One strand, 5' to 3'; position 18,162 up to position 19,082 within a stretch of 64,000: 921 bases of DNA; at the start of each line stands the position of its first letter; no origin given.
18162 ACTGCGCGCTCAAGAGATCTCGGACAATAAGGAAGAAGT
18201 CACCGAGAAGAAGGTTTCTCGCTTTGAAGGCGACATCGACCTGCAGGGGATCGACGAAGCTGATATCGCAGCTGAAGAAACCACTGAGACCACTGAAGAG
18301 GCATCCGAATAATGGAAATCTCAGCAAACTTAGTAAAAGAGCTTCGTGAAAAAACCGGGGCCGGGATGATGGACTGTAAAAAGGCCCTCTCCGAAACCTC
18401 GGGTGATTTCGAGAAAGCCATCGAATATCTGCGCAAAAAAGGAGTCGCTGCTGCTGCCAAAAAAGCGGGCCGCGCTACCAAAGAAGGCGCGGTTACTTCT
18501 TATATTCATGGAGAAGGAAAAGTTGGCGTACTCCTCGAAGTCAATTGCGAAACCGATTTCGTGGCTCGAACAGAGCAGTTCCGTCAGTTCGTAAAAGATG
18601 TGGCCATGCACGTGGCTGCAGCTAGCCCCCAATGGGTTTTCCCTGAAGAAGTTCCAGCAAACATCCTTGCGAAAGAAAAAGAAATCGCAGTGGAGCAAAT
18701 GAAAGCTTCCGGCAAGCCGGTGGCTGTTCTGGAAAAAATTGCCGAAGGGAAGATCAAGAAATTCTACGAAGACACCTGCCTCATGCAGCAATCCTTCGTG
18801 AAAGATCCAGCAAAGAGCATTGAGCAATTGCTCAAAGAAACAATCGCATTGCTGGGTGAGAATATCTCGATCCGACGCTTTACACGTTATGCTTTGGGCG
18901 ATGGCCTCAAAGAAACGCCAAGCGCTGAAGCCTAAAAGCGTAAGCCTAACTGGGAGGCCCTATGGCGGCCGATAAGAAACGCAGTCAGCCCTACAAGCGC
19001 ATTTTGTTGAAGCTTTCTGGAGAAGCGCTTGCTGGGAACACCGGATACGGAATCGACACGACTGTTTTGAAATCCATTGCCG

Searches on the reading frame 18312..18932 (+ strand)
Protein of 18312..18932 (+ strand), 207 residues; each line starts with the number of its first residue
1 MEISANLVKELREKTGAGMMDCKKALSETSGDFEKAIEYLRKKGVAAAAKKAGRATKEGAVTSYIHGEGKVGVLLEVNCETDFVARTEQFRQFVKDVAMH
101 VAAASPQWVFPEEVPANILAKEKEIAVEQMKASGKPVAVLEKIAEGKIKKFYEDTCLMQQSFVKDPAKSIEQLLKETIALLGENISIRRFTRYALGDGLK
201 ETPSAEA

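Call 79: list_cluster_members(proteins=[P0002, window:18312-18932:+, window:8641-10158:+])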
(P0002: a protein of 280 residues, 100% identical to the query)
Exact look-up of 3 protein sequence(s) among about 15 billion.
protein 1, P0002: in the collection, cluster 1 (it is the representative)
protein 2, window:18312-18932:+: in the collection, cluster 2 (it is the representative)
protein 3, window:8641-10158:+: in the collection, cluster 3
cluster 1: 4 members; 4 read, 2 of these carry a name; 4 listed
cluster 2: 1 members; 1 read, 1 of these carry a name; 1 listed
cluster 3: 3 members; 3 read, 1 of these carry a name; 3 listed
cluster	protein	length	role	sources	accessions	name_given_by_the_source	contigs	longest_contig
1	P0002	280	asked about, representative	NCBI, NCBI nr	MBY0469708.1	TIGR02147 family protein [bacterium]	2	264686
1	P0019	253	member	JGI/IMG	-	uncharacterized protein (TIGR02147 family)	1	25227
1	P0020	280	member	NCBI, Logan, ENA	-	-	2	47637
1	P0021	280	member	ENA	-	-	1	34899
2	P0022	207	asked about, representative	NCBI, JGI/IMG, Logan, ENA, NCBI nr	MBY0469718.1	translation elongation factor Ts [bacterium] | elongation factor Ts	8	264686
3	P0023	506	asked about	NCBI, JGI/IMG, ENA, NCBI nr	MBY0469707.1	hypothetical protein K2X30_00965 [bacterium] | hypothetical protein | hypothetical protein [bacterium]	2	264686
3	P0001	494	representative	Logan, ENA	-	-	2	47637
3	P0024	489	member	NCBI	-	-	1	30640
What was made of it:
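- NCBI calls it just 'bacterium' (call 79).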
